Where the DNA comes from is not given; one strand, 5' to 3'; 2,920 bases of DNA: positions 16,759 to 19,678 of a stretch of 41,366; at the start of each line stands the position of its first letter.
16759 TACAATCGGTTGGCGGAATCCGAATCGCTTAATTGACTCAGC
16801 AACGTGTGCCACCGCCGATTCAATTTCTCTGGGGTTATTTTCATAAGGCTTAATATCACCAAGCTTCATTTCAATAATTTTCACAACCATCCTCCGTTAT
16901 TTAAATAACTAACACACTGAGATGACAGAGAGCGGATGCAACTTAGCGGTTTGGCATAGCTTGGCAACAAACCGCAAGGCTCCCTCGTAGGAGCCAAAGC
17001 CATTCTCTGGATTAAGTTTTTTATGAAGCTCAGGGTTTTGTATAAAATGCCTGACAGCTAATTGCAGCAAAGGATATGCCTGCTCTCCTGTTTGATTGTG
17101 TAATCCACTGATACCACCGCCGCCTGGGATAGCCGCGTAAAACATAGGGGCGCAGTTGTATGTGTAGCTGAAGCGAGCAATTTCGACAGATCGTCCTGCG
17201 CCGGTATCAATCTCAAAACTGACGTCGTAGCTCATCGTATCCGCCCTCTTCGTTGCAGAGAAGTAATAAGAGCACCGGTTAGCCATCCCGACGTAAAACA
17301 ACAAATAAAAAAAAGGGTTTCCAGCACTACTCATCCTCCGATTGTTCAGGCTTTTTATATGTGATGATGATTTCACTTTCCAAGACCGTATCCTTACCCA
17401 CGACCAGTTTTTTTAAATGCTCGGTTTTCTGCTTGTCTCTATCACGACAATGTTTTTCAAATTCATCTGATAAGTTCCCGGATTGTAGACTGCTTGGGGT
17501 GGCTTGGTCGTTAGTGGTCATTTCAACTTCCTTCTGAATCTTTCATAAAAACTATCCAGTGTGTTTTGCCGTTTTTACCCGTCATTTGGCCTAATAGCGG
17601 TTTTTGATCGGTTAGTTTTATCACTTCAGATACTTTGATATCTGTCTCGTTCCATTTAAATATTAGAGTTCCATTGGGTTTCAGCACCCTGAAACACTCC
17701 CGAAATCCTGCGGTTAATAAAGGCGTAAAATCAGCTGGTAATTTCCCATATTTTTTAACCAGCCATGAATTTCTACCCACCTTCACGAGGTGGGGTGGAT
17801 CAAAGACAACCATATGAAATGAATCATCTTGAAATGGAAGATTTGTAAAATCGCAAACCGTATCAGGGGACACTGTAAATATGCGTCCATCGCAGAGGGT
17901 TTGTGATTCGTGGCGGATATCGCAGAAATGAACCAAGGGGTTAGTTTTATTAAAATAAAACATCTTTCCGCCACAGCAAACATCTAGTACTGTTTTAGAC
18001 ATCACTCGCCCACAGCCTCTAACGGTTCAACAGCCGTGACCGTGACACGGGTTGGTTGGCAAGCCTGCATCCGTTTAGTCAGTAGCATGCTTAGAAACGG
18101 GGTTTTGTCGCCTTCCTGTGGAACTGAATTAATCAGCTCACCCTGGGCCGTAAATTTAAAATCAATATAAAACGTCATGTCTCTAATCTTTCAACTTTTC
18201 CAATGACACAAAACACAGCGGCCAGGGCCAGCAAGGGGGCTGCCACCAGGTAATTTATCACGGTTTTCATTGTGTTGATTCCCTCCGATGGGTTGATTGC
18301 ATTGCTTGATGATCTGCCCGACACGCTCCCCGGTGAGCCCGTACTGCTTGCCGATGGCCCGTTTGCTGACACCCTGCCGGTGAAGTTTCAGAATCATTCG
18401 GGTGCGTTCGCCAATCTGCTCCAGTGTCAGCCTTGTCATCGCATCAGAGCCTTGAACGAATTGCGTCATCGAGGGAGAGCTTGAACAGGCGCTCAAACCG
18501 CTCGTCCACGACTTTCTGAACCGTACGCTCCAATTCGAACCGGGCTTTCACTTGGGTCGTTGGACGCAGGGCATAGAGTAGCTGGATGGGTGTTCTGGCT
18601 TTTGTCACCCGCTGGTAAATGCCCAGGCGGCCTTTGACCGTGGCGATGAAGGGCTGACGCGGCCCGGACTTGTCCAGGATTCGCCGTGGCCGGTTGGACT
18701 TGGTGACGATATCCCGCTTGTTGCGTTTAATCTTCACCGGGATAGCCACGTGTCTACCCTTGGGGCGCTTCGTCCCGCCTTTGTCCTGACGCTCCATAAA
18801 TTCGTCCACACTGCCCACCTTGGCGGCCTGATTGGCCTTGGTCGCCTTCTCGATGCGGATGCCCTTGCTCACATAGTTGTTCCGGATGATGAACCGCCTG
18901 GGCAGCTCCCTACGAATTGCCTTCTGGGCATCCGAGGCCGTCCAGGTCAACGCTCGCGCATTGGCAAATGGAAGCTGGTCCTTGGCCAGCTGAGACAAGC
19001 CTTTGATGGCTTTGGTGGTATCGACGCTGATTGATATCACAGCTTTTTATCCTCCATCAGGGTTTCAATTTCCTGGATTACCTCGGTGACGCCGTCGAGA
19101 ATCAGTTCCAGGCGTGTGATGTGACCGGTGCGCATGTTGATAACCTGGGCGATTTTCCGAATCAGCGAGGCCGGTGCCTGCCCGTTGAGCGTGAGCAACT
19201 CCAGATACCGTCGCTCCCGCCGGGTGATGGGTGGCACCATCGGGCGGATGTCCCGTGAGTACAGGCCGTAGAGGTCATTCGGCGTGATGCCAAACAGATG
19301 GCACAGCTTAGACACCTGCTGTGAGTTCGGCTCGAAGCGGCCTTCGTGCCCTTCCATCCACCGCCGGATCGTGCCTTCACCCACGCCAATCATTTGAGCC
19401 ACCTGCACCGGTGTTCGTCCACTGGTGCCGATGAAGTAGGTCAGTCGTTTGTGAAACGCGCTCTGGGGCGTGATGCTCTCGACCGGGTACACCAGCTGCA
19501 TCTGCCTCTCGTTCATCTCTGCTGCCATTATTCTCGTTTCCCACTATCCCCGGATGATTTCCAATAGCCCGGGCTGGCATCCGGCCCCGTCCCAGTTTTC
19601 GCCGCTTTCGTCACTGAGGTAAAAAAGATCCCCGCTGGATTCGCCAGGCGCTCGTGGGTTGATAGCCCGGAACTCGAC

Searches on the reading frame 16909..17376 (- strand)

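Call 51: search_protein_families(library=phrogs, proteins=[window:16909-17376:-], max_evalue=0.001)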
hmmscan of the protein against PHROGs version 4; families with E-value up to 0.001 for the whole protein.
window:16909-17376:- (155 aa): 2 families
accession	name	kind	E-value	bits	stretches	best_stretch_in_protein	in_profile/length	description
phrog_4019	-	unknown function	3e-05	25.1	1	48-141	1-96/114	-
phrog_8795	-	unknown function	0.0001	23.6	1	70-151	28-110/115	-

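Call 52: search_protein_families(library=pfam, proteins=[window:16909-17376:-], max_evalue=0.001)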
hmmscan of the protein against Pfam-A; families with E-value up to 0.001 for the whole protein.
window:16909-17376:- (155 aa): 0 families

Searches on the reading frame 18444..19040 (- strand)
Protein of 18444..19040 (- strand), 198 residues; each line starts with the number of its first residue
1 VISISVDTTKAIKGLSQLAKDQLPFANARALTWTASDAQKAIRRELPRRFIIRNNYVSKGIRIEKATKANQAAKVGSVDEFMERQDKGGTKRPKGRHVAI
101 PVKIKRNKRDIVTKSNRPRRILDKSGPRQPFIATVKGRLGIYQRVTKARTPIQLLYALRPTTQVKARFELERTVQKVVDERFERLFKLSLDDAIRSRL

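Call 51: search_protein_families(library=phrogs, proteins=[window:18444-19040:-], max_evalue=0.001)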
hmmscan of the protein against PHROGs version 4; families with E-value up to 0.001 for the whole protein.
window:18444-19040:- (198 aa): 3 families
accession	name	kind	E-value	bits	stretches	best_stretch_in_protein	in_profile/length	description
phrog_1924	-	tail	2.1e-31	110.6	1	1-196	3-235/237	minor tail protein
phrog_4688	-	tail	2.9e-11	44.7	1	1-124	1-137/237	minor tail protein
phrog_27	-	connector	6.2e-11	43.6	1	4-191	11-191/199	tail completion or Neck1 protein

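Call 52: search_protein_families(library=pfam, proteins=[window:18444-19040:-], max_evalue=0.001)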
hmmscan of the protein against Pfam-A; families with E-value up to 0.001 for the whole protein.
window:18444-19040:- (198 aa): 1 family
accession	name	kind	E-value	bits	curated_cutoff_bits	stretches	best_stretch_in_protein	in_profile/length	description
PF06763.17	Minor_tail_Z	-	4.2e-07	30.4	23.9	1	10-195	6-185/190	Prophage minor tail protein Z (GPZ)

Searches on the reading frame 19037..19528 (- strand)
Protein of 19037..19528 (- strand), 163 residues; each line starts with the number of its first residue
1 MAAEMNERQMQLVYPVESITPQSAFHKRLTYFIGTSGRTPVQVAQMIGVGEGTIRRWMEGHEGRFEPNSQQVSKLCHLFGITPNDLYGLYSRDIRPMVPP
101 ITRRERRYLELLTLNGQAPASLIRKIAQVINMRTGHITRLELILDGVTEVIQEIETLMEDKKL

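Call 51: search_protein_families(library=phrogs, proteins=[window:19037-19528:-], max_evalue=0.001)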
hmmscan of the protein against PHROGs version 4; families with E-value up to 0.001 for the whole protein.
window:19037-19528:- (163 aa): 5 families
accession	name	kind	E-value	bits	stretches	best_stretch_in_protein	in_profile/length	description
phrog_4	-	transcription regulation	4.4e-07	30.2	1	6-108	126-213/400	transcriptional repressor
phrog_2967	-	transcription regulation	1.5e-05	25.7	1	23-94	9-77/225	transcriptional regulator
phrog_2328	-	transcription regulation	4e-05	24.4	1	17-61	8-52/128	transcriptional repressor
phrog_8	-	transcription regulation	9.9e-05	22.9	1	37-90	89-139/346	transcriptional regulator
phrog_4779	-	transcription regulation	0.00018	22.9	1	27-66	5-44/98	transcriptional regulator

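Call 52: search_protein_families(library=pfam, proteins=[window:19037-19528:-], max_evalue=0.001)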
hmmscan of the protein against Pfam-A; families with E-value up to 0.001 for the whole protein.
window:19037-19528:- (163 aa): 2 families
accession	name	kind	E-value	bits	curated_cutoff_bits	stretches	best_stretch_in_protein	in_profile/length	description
PF01381.28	HTH_3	-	5.1e-05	23.7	23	1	37-86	9-55/55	Helix-turn-helix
PF12728.13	HTH_17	-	0.00057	20.5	27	0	39-62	3-26/51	Helix-turn-helix domain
